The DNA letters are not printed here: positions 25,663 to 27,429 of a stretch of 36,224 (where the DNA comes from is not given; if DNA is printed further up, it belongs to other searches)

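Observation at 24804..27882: NYN nuclease + effector-less STAND P-loop NTPase + TPR array: candidate NLR/Avs-like immune module with the effector encoded in trans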

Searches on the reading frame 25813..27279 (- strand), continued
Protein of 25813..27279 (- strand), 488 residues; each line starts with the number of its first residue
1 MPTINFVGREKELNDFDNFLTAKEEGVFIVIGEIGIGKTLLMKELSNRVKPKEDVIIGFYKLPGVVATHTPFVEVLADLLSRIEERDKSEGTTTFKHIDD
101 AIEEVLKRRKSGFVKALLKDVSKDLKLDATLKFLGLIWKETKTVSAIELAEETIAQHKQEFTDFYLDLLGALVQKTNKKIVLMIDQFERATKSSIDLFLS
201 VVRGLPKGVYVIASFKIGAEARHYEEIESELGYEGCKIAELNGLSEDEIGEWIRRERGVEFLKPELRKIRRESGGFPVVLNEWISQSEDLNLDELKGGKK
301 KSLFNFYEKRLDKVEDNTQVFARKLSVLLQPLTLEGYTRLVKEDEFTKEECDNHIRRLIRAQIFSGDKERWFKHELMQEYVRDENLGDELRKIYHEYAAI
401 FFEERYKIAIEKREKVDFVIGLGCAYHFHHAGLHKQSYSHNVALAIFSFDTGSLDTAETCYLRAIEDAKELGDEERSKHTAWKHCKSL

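Call 45: search_solved_structures(query=A2, max_evalue=1, show_alignments=1)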
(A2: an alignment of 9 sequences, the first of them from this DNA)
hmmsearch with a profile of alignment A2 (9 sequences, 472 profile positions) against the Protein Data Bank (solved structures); distinct sequences matched with E-value up to 1: 79 (the best 60 are shown).
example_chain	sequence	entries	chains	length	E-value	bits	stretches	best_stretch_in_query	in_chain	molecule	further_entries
29hb_b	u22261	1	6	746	7.8e-06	28.4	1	8-52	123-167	ATP-dependent Clp protease, ATP-binding subunit ClpE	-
6dju_A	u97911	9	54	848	1.9e-05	27.2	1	9-52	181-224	Chaperone protein ClpB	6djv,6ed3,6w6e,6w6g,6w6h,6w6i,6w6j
5zui_A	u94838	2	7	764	2.1e-05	27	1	9-52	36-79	Heat Shock Protein 104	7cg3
8ycx_A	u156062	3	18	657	2.4e-05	26.8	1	9-49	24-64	ATP-dependent Clp protease ATP-binding subunit ClpC1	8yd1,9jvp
8a8u_A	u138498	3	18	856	2.4e-05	26.8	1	9-49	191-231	ATP-dependent Clp protease ATP-binding subunit ClpC1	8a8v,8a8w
8xon_S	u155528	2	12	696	3e-05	26.5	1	9-50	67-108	NDP-hexose 4-ketoreductase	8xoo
9ip0_A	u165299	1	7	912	3.3e-05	26.4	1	9-52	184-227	Chaperone protein ClpB1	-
5d4w_A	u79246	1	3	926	4.1e-05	26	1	9-52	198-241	Putative heat shock protein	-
4ciu_A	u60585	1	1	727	4.5e-05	25.9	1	9-52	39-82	CHAPERONE PROTEIN CLPB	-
1jbk_A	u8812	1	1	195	5.6e-05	25.6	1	9-52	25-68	CLPB PROTEIN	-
6oax_C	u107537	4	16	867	6.5e-05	25.4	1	9-52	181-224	Hyperactive disaggregase ClpB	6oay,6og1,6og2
4d2q_A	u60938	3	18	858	6.5e-05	25.4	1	9-52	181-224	CLPB | CHAPERONE PROTEIN CLPB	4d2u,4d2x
6og3_E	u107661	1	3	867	6.6e-05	25.4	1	9-52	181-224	Hyperactive disaggregase ClpB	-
3pxi_A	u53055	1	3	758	6.8e-05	25.3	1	9-52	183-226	Negative regulator of genetic competence ClpC/MecB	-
6rn2_A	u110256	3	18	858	6.9e-05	25.3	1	9-52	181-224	Chaperone protein ClpB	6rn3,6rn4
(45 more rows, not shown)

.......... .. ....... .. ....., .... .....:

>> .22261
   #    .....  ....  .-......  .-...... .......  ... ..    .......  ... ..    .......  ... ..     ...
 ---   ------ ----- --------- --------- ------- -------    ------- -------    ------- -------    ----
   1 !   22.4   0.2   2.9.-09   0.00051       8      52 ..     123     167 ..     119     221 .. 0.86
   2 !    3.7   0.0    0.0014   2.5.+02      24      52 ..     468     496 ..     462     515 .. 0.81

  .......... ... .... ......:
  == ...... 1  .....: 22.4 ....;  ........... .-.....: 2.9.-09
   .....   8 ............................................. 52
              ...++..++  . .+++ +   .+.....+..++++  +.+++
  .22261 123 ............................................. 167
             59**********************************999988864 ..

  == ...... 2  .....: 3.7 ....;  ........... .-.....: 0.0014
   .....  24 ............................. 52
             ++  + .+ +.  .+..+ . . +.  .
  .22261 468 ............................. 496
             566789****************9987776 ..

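Call 56: predict_structure(alignment_id=A4)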
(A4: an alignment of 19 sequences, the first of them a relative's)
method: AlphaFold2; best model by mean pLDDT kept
length: 488 residues; sequences in the alignment: 19
mean_pLDDT: 64.9   pTM: 0.48
mean pLDDT of the five models: 64.9, 59.6, 56.7, 53.4, 50.5
residues with pLDDT >= 90: 35; 70-90: 190; 50-70: 139; < 50: 124
segments of 3 or more residues with pLDDT < 50: 1-8, 33-37, 55-69, 84-149, 367-373, 473-488
pLDDT, mean of each block of 10 residues (from residue 1): 39 64 61 49 59 46 38 56 43 36 43 36 35 35 39 63 74 70 71 76 81 65 68 74 73 82 84 66 70 62 65 84 78 78 83 84 56 55 72 89 91 83 91 93 81 64 87 48 33
secondary structure, 60 per line:
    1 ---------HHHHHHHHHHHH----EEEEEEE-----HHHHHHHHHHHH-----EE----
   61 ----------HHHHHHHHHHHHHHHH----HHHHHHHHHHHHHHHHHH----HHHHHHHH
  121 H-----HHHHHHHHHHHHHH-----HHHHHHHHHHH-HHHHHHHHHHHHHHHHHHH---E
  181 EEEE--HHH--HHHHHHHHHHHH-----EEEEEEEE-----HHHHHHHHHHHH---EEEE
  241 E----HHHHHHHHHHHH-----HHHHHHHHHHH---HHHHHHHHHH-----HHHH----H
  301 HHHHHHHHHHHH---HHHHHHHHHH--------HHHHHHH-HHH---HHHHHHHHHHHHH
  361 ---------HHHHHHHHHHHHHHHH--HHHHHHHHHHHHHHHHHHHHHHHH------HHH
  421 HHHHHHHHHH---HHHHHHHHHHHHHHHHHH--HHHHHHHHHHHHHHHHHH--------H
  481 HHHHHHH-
elements in order: H10-21 E26-32 H38-49 H71-86 H91-108 H113-121 H127-140 H146-156 H158-176 E180-184 H192-203 E209-216 H222-233 E237-241 H246-257 H263-273 H277-286 H292-295 H300-312 H316-325 H334-340 H348-360 H370-385 H388-411 H418-430 H434-451 H454-471 H480-487

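Call 61: fold_search(model_id=the predicted structure, library=pdb)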
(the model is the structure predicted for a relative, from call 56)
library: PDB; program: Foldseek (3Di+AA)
matches with E <= 10: 981; with E <= 0.001: 11
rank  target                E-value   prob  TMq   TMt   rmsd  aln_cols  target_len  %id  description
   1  8bob_C                5.2e-07  1.00  0.46  0.53   8.0       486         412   14  Structural basis for negative regulation of the maltose system (released 2023-10-18)
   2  6mfv_A                2.5e-06  1.00  0.45  0.36   9.1       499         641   16  Crystal structure of the Signal Transduction ATPase with Numerous Domains (STAND) protein with a tetratricopeptide rep (released 2019-02-20)
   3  8hr8_A                9.2e-05  1.00  0.34  0.22  17.9       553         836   12  Structure of heptameric RdrA ring (released 2023-02-01)
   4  7jgr_G                1.7e-04  1.00  0.29  0.36  14.6       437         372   12  Structure of Drosophila ORC bound to DNA (84 bp) and Cdc6 (released 2020-09-09)
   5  8hr8_G                1.8e-04  1.00  0.34  0.22  17.8       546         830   12  Structure of heptameric RdrA ring (released 2023-02-01)
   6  8hr8_F                2.2e-04  1.00  0.34  0.22  17.3       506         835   13  Structure of heptameric RdrA ring (released 2023-02-01)
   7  8hr8_E                4.1e-04  1.00  0.31  0.20  17.2       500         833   13  Structure of heptameric RdrA ring (released 2023-02-01)
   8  8fnu_A                4.1e-04  1.00  0.27  0.19  23.8       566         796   11  Structure of RdrA from Streptococcus suis RADAR defense system (released 2023-02-01)
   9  8hr8_C                4.9e-04  1.00  0.35  0.23  15.2       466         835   13  Structure of heptameric RdrA ring (released 2023-02-01)
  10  2qby_A                5.1e-04  1.00  0.26  0.33  15.6       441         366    9  Crystal structure of a heterodimer of Cdc6/Orc1 initiators bound to origin DNA (from S. solfataricus) (released 2007-09-11)
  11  8y6q_J                9.2e-04  1.00  0.30  0.15  21.7       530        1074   12  Structure of the Dark/Dronc complex (released 2024-08-07)
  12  9ria_C                1.0e-03  1.00  0.32  0.20  15.1       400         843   12  Cryo-EM structure of tomato NRC3-AVRcap1b complex (released 2025-07-23)
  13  6pxi_F                1.0e-03  1.00  0.22  0.28  19.0       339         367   13  The crystal structure of a singly capped HslUV complex with an axial pore plug and a HslU E257Q mutation (released 2020-07-29)
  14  8hra_C                1.4e-03  1.00  0.30  0.19  19.1       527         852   11  Structure of heptameric RdrA ring in RNA-loading state (released 2023-02-01)
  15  8hra_B                1.4e-03  1.00  0.34  0.22  17.1       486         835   12  Structure of heptameric RdrA ring in RNA-loading state (released 2023-02-01)
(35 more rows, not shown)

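Call 85: search_protein_representatives(alignment_id=A2)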
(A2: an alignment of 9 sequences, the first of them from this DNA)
Query: 9 sequences, 472 profile positions. Proteins with E-value up to 0.001 (for the whole library): 12499; up to 1e-10: 677; up to 1e-30: 77. The best 150 are listed.
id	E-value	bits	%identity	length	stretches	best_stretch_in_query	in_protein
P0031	2.0e-215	732.8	-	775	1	2-472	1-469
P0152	4.3e-200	682.2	-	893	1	4-472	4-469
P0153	2.2e-197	673.3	-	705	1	3-471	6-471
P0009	1.7e-187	640.7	-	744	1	8-472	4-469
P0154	2.0e-180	617.4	-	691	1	3-471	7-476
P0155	8.4e-166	569.1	-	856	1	5-472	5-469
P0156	8.0e-156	536.2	-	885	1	2-471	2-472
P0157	1.1e-141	489.6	-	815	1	5-472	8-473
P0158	2.0e-120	419.5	-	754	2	5-311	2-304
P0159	7.0e-103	361.7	-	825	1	3-472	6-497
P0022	1.1e-101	357.7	-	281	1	8-284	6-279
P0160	6.8e-101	355.1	-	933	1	8-471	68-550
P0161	1.2e-100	354.3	-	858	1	4-472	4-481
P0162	1.3e-97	344.3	-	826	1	8-471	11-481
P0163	9.2e-96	338.2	-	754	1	4-471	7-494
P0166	2.6e-82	293.8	-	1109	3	139-472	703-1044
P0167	5.9e-82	292.7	-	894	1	8-472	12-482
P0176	5.9e-72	259.7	-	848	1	5-471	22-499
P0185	3.7e-59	217.5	-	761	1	3-463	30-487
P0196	1.3e-49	186.0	-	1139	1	9-469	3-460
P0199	2.6e-43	165.3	-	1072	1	4-471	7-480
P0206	4.4e-37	144.7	-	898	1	4-403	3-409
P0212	6.9e-36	140.8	-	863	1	6-465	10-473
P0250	2.8e-22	95.9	-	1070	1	10-408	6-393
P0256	2.0e-21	93.1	-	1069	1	8-409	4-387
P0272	1.5e-19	86.9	-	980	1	9-389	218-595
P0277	3.6e-19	85.6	-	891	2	182-415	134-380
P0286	6.2e-18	81.6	-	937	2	156-448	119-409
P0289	7.9e-18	81.2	-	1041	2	171-465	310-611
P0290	8.7e-18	81.1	-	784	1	6-295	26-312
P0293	1.6e-17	80.2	-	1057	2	171-453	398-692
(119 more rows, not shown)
